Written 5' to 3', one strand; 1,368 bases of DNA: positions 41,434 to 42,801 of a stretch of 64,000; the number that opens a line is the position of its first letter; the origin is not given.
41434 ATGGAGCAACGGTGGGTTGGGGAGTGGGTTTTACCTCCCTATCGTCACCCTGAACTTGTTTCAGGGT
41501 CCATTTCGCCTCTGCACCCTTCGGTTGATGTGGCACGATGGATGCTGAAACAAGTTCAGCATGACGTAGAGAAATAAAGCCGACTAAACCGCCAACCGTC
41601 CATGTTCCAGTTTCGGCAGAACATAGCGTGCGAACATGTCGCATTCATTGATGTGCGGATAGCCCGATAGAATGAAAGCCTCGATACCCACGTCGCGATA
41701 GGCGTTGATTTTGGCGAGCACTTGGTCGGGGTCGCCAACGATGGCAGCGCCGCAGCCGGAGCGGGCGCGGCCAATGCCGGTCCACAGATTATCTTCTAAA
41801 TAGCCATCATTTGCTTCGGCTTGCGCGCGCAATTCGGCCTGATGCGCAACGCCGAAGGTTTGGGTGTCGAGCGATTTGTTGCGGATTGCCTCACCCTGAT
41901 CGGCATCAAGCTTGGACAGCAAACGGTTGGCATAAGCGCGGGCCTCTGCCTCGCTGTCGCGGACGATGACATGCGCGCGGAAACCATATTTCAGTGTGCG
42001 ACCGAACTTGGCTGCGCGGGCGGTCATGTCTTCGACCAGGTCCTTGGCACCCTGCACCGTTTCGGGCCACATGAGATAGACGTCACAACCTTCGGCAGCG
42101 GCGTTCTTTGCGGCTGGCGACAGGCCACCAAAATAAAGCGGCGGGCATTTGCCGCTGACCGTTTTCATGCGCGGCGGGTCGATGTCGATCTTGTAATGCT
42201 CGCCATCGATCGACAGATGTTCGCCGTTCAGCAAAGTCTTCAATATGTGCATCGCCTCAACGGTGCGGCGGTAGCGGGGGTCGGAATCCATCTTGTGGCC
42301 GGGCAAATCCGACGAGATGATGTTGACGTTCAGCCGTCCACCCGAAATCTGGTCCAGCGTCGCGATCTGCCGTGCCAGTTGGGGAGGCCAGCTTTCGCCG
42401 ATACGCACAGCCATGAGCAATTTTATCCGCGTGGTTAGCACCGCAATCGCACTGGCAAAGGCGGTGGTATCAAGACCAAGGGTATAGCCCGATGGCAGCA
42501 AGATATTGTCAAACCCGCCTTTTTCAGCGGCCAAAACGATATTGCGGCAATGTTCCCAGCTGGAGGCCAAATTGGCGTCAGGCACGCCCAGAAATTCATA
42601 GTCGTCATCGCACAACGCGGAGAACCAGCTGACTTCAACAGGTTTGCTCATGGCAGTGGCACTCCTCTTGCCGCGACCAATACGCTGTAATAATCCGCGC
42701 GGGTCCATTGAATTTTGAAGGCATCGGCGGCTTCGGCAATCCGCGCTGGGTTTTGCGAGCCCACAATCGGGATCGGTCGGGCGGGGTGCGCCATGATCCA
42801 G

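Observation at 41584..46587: Compact sulfoquinovose desulfurisation (sulfo-ASMO-like) operon: sulfoquinovosidase, LacI, aldo-keto reductase, SsuD-like monooxygenase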

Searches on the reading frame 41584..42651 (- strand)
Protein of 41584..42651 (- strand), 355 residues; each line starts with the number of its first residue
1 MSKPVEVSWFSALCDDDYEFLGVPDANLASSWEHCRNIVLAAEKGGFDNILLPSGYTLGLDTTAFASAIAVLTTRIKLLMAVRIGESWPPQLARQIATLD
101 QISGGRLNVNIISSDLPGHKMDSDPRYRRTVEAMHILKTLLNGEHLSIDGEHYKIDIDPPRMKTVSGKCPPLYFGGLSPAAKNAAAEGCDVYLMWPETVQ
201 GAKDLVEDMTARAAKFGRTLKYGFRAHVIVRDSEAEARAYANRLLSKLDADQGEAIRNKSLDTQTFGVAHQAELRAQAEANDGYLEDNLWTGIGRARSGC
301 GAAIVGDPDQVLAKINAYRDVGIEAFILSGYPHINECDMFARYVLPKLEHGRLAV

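Call 5: search_protein_families(library=pfam, proteins=[window:41584-42651:-])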
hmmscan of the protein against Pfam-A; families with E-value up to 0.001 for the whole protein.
window:41584-42651:- (355 aa): 1 family
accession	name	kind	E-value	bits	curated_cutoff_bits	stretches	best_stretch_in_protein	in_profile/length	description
PF00296.26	Bac_luciferase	-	2.3e-54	185.3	27.9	1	31-324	21-313/314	Luciferase-like monooxygenase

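Call 6: search_protein_families(library=ncbifam, proteins=[window:41584-42651:-])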
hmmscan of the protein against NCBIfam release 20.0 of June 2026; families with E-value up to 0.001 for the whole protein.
window:41584-42651:- (355 aa): 21 families
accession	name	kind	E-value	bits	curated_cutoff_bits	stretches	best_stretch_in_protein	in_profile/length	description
TIGR03565.1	alk_sulf_monoox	equivalog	8.7e-77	258.5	518.2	1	7-348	2-346/346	FMNH2-dependent alkanesulfonate monooxygenase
NF001939.1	PRK00719.1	subfamily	6e-75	252.4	510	1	7-350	2-348/373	alkanesulfonate monooxygenase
TIGR04021.1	LLM_DMSO2_sfnG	equivalog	1.3e-43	149.7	382.95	1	32-348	25-345/350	dimethylsulfone monooxygenase SfnG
TIGR03860.1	FMN_nitrolo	subfamily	7.4e-21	74.4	279.7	2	59-142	70-161/422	NtaA/DmoA family FMN-dependent monooxygenase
TIGR03619.1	F420_Rv2161c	subfamily_domain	1.5e-20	73.9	166.9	1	66-239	50-227/247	TIGR03619 family F420-dependent LLM class oxidoreductase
TIGR04024.1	F420_NP1902A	hypoth_equivalog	4.5e-14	51.9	345.4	1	34-266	16-252/330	TIGR04024 family LLM class F420-dependent oxidoreductase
TIGR03564.1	F420_MSMEG_4879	subfamily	5.9e-13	49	234.25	1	41-248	7-218/265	TIGR03564 family F420-dependent LLM class oxidoreductase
TIGR03555.1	F420_mer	equivalog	4.4e-12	46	348.7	1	37-218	16-199/325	5,10-methylenetetrahydromethanopterin reductase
NF002619.0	PRK02271.1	equivalog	7.6e-12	45.2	276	1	34-328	15-305/329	5,10-methylenetetrahydromethanopterin reductase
TIGR03841.1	F420_Rv3093c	subfamily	1.2e-11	44.6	213.65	1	35-251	12-229/298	LLM class F420-dependent oxidoreductase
TIGR03560.1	F420_Rv1855c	subfamily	1.5e-09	38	231.4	1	31-218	11-217/227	TIGR03560 family F420-dependent LLM class oxidoreductase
TIGR03612.1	RutA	equivalog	9.3e-09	35.2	498.3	1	59-260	64-275/355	pyrimidine utilization protein A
TIGR03621.1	F420_MSMEG_2516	subfamily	1.2e-08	34.5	213.15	1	31-192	12-173/295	TIGR03621 family F420-dependent LLM class oxidoreductase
TIGR03559.1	F420_Rv3520c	subfamily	4.9e-08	32.4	335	1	32-162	12-146/325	LLM class F420-dependent oxidoreductase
TIGR03557.1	F420_G6P_family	subfamily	2.1e-07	30.4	210.4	1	102-243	101-229/316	TIGR03557 family F420-dependent LLM class oxidoreductase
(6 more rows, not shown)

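Call 8: search_solved_structures(query=window:41584-42651:-, show_alignments=3, max_evalue=1e-10)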
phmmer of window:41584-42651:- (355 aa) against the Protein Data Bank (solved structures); distinct sequences matched with E-value up to 1e-10: 8.
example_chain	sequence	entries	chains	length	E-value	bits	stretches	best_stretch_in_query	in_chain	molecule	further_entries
7olf_A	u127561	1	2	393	6.8e-109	367.8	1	5-349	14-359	Methanesulfonate sulfonatase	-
7oh2_A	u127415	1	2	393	5.4e-107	361.5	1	5-349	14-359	Alkanesulfonate monooxygenase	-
7jv3_A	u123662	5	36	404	2.2e-62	214.8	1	5-349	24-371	Alkanesulfonate monooxygenase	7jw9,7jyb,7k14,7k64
1nqk_A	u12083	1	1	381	2e-55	191.9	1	8-348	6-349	Alkanesulfonate monooxygenase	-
1m41_A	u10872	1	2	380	2.2e-55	191.8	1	8-348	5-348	FMNH2-dependent alkanesulfonate monooxygenase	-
8t0u_A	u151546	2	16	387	1.9e-32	116.3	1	34-348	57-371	FMNH(2)-dependent dimethylsulfone monooxygenase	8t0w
3rao_A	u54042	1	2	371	6.4e-24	88.3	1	23-352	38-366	Putative Luciferase-like Monooxygenase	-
8vw6_A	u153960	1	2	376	1.1e-23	87.6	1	24-347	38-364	Alkanesulfonate monooxygenase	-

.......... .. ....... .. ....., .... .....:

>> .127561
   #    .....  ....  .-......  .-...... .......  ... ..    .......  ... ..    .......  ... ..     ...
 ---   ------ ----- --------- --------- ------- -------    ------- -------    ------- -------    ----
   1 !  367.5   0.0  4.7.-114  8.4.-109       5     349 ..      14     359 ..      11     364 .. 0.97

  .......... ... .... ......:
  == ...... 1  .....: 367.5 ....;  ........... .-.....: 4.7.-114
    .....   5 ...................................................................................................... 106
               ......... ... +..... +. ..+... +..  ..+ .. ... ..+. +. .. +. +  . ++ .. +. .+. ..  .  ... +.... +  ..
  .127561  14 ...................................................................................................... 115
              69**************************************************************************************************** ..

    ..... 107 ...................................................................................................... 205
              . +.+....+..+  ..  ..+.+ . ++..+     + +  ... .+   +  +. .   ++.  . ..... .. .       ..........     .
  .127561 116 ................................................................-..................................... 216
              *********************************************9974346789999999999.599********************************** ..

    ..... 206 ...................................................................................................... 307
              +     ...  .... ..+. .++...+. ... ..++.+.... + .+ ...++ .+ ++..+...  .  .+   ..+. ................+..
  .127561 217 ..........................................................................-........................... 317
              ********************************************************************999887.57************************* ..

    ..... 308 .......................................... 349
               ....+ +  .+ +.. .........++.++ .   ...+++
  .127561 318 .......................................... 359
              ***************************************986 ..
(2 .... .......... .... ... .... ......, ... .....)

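Call 17: find_homologous_proteins(query=window:41584-42651:-, max_evalue=1e-30)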
Query window:41584-42651:- (355 aa): 7998 proteins with E <= 1e-30 among 8000 candidates; the best 120 are listed.
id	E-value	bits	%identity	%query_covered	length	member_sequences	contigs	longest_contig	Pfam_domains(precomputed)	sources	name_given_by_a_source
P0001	5.4e-228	774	95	100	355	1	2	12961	PF00296.27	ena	-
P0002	3.7e-227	772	95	100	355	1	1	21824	PF00296.27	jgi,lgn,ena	-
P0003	4.2e-226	768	95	100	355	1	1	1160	PF00296.27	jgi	-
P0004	2.1e-224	763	94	100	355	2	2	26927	PF00296.27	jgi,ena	-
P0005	3.2e-224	762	94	100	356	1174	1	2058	PF00296.27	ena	-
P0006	2.0e-223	759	93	100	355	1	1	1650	PF00296.27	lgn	-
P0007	2.3e-223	759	94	100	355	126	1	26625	PF00296.27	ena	-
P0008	4.5e-223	758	93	100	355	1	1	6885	PF00296.27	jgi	jgi:alkanesulfonate monooxygenase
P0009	6.3e-223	758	94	100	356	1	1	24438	PF00296.27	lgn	-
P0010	1.6e-222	756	93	100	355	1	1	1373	PF00296.27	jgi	jgi:alkanesulfonate monooxygenase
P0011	3.1e-222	755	93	100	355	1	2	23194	PF00296.27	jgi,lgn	jgi:alkanesulfonate monooxygenase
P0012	4.2e-222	755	93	100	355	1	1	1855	PF00296.27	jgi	jgi:alkanesulfonate monooxygenase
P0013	4.2e-222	755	93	100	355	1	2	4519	PF00296.27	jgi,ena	jgi:alkanesulfonate monooxygenase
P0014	5.8e-222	754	93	100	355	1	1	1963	PF00296.27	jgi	jgi:alkanesulfonate monooxygenase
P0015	7.9e-222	754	93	100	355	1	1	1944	PF00296.27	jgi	jgi:alkanesulfonate monooxygenase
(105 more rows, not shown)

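Call 18: find_related_loci(query=window:41584-42651:-, collection=genome_contigs, flank=9000)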
Query window:41584-42651:- (355 aa) in genome_contigs; peptide patterns used: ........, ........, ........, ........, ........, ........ (x = any residue, [..] = any of these).
599 stretches matched a pattern (row limit reached: there are more); 590 encode a relative of the query (tblastn E <= 1e-3); the best 80 are kept; 80 distinct loci.
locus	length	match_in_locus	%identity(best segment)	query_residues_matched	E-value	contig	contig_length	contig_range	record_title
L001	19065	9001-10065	96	1-355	0e+0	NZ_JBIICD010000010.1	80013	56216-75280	MAG: Sphingorhabdus sp. isolate ME2000-07-17pf_3300043436_group1_bin38 Rohwer_bin2045_scaffold_110_c1, whole genome shot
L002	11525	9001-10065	96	1-355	0e+0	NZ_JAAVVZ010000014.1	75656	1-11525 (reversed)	MAG: Sphingorhabdus sp. isolate WA123a Sphingorhabdus_WA123_13, whole genome shotgun sequence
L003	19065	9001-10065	94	1-355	0e+0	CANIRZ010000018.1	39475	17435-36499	MAG: Sphingomonadales bacterium isolate RH-15aug16-224 genome assembly, contig: RH-15aug16-C1764, whole genome shotgun s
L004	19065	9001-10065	95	1-355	0e+0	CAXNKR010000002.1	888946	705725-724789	MAG: Alphaproteobacteria bacterium isolate MsE-30jul19-LR-27 genome assembly, contig: MsE-30jul19-LR-C10, whole genome s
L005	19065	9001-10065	95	1-355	0e+0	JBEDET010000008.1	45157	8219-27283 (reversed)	MAG: Pseudomonadota bacterium isolate NASQAN2014_188_A_bin.37 scaffold_000070, whole genome shotgun sequence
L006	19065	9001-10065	94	1-355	0e+0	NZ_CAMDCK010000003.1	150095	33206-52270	MAG: Sphingorhabdus sp. EL138 isolate MiE-14oct19-170 MiE-14oct19-C83, whole genome shotgun sequence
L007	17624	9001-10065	94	1-355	0e+0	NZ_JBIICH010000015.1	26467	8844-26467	MAG: Sphingorhabdus sp. isolate ME2000-07-17pf_3300043436_group1_bin67 Rohwer_bin2046_scaffold_1033_c1, whole genome sho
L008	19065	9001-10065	94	1-355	0e+0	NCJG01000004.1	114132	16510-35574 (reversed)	MAG: Sphingomonadales bacterium 39-57-19 lw04302015_39_scaffold_47, whole genome shotgun sequence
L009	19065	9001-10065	94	1-355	0e+0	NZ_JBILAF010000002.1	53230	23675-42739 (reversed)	MAG: Sphingorhabdus sp. isolate ME2016-05-06_3300042878_group7_bin240 Rohwer_bin2057_scaffold_331_c1, whole genome shotg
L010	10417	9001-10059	94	1-353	0e+0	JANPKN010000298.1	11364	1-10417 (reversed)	MAG: Sphingomonadaceae bacterium isolate VAR_61_metabat_231 VAR_61_k141_1035291, whole genome shotgun sequence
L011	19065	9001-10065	94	1-355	0e+0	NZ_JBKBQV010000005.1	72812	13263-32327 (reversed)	MAG: Sphingorhabdus sp. isolate 21I_056.bin.3 NODE_5_length_72812_cov_5.775266, whole genome shotgun sequence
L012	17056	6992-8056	94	1-355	0e+0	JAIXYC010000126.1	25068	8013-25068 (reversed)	MAG: Sphingomonadales bacterium isolate D4_MAG_00079 pond_D4_MAG_00079_000000000030, whole genome shotgun sequence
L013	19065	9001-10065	93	1-355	0e+0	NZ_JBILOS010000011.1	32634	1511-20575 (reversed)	MAG: Sphingorhabdus sp. isolate ME2017-11-03_3300044655_group7_bin42 Rohwer_bin2063_scaffold_577_c1, whole genome shotgu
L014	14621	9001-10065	93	1-355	0e+0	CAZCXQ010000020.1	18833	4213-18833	MAG TPA_asm: uncultured Sphingorhabdus sp. isolate SRP292972_co3_63 genome assembly, contig: NODE_1515_length_18833_cov_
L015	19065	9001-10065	93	1-355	0e+0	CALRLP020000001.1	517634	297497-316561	MAG: Maricaulis salignorans isolate JJ-K9-75-6-m1-bin268 genome assembly, contig: JJ-SLHB4-253-C3, whole genome shotgun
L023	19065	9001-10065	84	1-355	0e+0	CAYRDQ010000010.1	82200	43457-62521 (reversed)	MAG TPA_asm: uncultured Sphingorhabdus sp. isolate binchicken_co214_80 genome assembly, contig: NODE_157_length_82200_co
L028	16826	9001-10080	78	1-355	0e+0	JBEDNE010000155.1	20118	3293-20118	MAG: Pseudomonadota bacterium isolate NASQAN2015_111_B_bin.82 scaffold_860903, whole genome shotgun sequence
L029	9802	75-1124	76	5-355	0e+0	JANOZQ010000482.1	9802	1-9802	MAG: Sphingomonas sp. isolate VAR_79_metabat_404 VAR_79_k141_3834445, whole genome shotgun sequence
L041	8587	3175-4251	73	1-355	5e-180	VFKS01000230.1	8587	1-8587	MAG: Novosphingobium sp. isolate Bin_1_14 c_000002303392, whole genome shotgun sequence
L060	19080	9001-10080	71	1-355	1e-175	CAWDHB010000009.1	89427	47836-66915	MAG: uncultured Alphaproteobacteria bacterium isolate MFD04651.bin.2.90 genome assembly, contig: contig_53790, whole gen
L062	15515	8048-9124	71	2-355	7e-175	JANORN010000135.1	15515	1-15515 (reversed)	MAG: Novosphingobium sp. isolate VAR_4_metabat_179 VAR_4_k141_3632256, whole genome shotgun sequence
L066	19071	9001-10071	70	3-353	2e-173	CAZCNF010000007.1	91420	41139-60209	MAG TPA_asm: uncultured Porphyrobacter sp. isolate binchicken_co311_111 genome assembly, contig: NODE_453_length_91420_c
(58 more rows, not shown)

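Call 29: search_dna_similar(query=window:41584-42651:-, collection=plasmids, mode=protein, max_evalue=1e-60, max_rows=25)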
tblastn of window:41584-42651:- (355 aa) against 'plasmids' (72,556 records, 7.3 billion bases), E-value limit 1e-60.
Records with a match: 30; places in all: 30; records where one place covers at least 80% of the query: 30.
Best place of each record, by identity: 60-80% 15; <60% 15.
By first word of the organism name: Rhizobium 7; Novosphingobium 6; Ruegeria 3; Roseivivax 2; Spirosoma 2; Sphingomonas 1; Allorhizobium 1; Sphingobium 1; Paracoccus 1; Salipiger 1; and 5 more.
By predicted mobility (MOB-suite, as given by PLSDB): non-mobilizable 26; conjugative 2; mobilizable 2.
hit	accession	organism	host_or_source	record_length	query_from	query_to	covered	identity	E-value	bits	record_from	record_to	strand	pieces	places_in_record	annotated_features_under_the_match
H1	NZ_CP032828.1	Sphingomonas paeninsulae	whole organism,soil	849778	1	355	100%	74.1%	3e-169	530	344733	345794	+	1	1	LLM class flavin-dependent oxidoreductase | aldo/keto reductase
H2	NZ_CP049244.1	Allorhizobium pseudoryzae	cell culture,soil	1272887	1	353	99%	71.4%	2e-170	533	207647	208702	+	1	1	none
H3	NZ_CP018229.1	Rhizobium leguminosarum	Vavilovia formosa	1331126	1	353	99%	68.6%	3e-160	503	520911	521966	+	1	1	record has no annotation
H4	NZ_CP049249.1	Rhizobium rhizoryzae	cell culture,soil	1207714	1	353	99%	68.6%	6e-160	503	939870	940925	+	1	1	none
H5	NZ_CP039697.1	Novosphingobium sp. EMRT-2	cell,freshwater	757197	1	355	100%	68.0%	1e-160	504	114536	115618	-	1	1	LLM class flavin-dependent oxidoreductase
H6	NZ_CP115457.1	Sphingobium yanoikuyae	cell culture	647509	1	355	100%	67.6%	2e-144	458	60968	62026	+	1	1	LLM class flavin-dependent oxidoreductase | aldo/keto reductase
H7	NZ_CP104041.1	Rhizobium sp. WSM4643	Pisum sativum,Cell culture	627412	1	353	99%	68.0%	4e-161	506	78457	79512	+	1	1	LLM class flavin-dependent oxidoreductase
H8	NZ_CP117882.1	Novosphingobium sp. KACC 22771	Single cell,soil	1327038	3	355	99%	67.5%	4e-156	491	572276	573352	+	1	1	none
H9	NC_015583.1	Novosphingobium sp. PP1Y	-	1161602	3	353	99%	67.9%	1e-157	496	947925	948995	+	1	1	none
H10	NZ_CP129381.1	Rhizobium sp. SSA_523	single cell,Sea water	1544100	1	353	99%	67.4%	2e-152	481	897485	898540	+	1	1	none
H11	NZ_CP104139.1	Rhizobium sp. WSM1274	Vicia sp.,cell culture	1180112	1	353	99%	67.1%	2e-158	498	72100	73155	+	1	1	record has no annotation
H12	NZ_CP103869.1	Novosphingobium humi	pure culture,soil biofilm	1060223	2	355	100%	66.8%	2e-154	487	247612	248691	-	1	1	none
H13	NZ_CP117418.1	Novosphingobium humi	Single cell,Soil from military shooting ...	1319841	2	355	100%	66.8%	2e-154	487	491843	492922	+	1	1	none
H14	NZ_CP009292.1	Novosphingobium pentaromativorans US6-1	mud sediment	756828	3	353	99%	67.3%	7e-157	494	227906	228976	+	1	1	LLM class flavin-dependent oxidoreductase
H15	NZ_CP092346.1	Rhizobium gallicum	Phaseolus vulgaris,Cell culture,nodule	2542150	1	353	99%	66.3%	7e-157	494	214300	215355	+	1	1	none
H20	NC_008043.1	Ruegeria sp. TM1040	-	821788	5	353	98%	52.4%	5e-115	374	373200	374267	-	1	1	LLM class flavin-dependent oxidoreductase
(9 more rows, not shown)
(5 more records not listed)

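Call 30: get_annotated_region(hit=H14, flank=9000)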
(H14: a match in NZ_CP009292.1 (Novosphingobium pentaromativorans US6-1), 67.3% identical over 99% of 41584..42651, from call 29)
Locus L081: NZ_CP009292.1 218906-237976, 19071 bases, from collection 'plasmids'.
description: Novosphingobium pentaromativorans US6-1 plasmid pLA3, complete sequence
organism: Novosphingobium pentaromativorans US6-1 (NCBI taxid 1088721)
taxonomy: Bacteria; Pseudomonadota; Alphaproteobacteria; Sphingomonadales; Sphingomonadaceae; Novosphingobium; Novosphingobium pentaromativorans; Novosphingobium pentaromativorans US6-1
host: -; source: mud sediment; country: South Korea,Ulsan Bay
typing (MOB-suite, as given by PLSDB): non-mobilizable
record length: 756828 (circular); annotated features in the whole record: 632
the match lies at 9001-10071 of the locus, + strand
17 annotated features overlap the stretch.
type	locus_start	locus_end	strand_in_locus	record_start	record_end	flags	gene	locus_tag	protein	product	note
CDS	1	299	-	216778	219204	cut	-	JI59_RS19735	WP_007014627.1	TonB-dependent receptor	-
CDS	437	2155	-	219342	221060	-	-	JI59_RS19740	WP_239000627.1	sulfotransferase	-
CDS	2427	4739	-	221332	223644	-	-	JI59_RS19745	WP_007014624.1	TonB-dependent receptor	-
CDS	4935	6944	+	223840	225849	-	-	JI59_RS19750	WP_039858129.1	alpha-glucosidase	-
CDS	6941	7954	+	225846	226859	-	-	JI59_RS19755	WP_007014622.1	LacI family DNA-binding transcriptional regulator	-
CDS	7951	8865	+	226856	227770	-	-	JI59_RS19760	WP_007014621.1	aldo/keto reductase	-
CDS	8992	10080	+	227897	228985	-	-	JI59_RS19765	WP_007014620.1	LLM class flavin-dependent oxidoreductase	-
CDS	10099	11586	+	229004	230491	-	-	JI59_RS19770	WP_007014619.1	glycerol-3-phosphate dehydrogenase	GO:0006072 - glycerol-3-phosphate metabolic process [Evidence IEA]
CDS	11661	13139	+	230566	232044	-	-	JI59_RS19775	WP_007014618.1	glycerol kinase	GO:0006071 - glycerol metabolic process [Evidence IEA]; GO:0016310 - phosphorylation [Evidence IEA]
CDS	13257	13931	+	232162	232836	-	-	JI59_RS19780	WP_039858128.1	DUF2270 domain-containing protein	-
CDS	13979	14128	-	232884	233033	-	-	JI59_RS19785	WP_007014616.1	lmo0937 family membrane protein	-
CDS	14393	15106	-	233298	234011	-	bdcA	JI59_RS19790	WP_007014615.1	SDR family oxidoreductase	-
CDS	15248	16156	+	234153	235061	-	-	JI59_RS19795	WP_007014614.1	LysR family transcriptional regulator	-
CDS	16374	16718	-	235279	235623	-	-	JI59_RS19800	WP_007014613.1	hypothetical protein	-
CDS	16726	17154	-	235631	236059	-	-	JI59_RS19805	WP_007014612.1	DUF983 domain-containing protein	-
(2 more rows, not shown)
